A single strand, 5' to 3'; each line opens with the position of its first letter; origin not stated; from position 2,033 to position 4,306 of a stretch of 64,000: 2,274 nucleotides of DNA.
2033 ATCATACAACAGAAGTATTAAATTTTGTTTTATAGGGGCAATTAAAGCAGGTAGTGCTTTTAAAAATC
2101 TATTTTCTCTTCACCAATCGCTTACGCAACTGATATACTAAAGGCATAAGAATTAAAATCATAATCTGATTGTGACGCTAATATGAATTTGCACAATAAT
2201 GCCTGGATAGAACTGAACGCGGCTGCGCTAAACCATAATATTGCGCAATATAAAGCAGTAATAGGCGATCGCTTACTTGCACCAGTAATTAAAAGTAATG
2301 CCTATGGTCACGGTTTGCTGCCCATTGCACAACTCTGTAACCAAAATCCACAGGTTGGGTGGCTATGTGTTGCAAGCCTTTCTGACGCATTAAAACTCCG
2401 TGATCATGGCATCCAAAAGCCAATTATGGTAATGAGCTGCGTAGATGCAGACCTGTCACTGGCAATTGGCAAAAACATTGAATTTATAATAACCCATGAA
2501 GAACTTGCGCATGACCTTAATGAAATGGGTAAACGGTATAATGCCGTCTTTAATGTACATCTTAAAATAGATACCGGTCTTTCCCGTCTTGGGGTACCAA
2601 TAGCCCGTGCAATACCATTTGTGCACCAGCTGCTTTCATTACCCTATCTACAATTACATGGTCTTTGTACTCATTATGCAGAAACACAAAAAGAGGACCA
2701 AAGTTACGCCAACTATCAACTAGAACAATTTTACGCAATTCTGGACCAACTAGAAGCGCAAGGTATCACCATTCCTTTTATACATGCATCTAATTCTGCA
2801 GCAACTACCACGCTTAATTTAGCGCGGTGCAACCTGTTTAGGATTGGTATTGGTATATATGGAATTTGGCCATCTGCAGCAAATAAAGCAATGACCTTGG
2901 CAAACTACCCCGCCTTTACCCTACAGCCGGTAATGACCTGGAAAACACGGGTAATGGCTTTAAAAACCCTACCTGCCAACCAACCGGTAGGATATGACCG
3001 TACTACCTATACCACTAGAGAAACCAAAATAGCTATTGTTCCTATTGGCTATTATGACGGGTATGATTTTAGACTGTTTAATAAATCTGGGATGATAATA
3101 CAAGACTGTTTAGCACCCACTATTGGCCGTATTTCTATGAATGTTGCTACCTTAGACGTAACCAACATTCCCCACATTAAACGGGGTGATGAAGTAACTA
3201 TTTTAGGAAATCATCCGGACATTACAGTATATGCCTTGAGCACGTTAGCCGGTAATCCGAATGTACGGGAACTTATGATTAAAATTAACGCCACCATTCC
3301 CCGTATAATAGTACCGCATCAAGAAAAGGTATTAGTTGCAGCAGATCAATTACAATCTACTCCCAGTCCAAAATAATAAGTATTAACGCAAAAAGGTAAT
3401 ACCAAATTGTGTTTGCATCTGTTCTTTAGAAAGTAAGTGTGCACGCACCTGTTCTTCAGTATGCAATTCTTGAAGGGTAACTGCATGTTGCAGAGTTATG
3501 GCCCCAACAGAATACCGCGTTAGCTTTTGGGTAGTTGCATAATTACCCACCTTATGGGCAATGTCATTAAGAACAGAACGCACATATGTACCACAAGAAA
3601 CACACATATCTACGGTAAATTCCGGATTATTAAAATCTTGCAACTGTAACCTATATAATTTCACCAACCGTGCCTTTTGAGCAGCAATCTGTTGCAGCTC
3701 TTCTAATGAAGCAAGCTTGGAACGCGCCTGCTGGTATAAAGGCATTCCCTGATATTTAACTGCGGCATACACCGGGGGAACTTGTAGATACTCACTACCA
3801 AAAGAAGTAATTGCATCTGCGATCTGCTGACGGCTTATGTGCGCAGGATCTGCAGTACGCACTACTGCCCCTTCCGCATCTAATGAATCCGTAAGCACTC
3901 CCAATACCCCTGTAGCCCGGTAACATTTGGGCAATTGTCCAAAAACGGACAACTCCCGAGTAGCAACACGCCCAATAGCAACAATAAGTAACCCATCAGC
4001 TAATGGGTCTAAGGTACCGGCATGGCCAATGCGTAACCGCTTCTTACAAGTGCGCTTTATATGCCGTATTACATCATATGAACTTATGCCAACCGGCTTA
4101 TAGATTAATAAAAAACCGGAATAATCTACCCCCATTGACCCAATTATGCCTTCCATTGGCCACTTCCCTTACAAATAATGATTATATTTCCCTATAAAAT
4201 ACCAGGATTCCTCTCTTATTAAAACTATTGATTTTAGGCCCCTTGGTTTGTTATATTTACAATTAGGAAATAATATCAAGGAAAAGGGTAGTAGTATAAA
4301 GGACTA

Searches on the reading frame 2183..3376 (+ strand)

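Call 66: search_protein_families(library=pfam, max_evalue=0.001, proteins=[window:2183-3376:+])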
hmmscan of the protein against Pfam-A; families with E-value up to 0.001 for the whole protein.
window:2183-3376:+ (397 aa): 2 families
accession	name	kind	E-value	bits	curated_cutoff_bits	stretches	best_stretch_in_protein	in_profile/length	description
PF01168.26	Ala_racemase_N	-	2.1e-53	181.7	24.1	1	12-228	2-218/220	Alanine racemase, N-terminal domain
PF00842.27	Ala_racemase_C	-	8.9e-32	109.8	25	1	250-375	1-126/127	Alanine racemase, C-terminal domain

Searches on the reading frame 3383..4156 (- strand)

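Call 66: search_protein_families(library=pfam, max_evalue=0.001, proteins=[window:3383-4156:-])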
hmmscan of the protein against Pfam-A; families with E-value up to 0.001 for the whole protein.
window:3383-4156:- (257 aa): 2 families
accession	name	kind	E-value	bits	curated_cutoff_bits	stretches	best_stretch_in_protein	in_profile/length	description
PF01509.24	TruB_N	-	4.5e-36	124.9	27.3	1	36-192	3-149/149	TruB family pseudouridylate synthase (N terminal domain)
PF16198.10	TruB_C_2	-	1.9e-05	25.1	29.3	1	193-242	1-59/66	tRNA pseudouridylate synthase B C-terminal domain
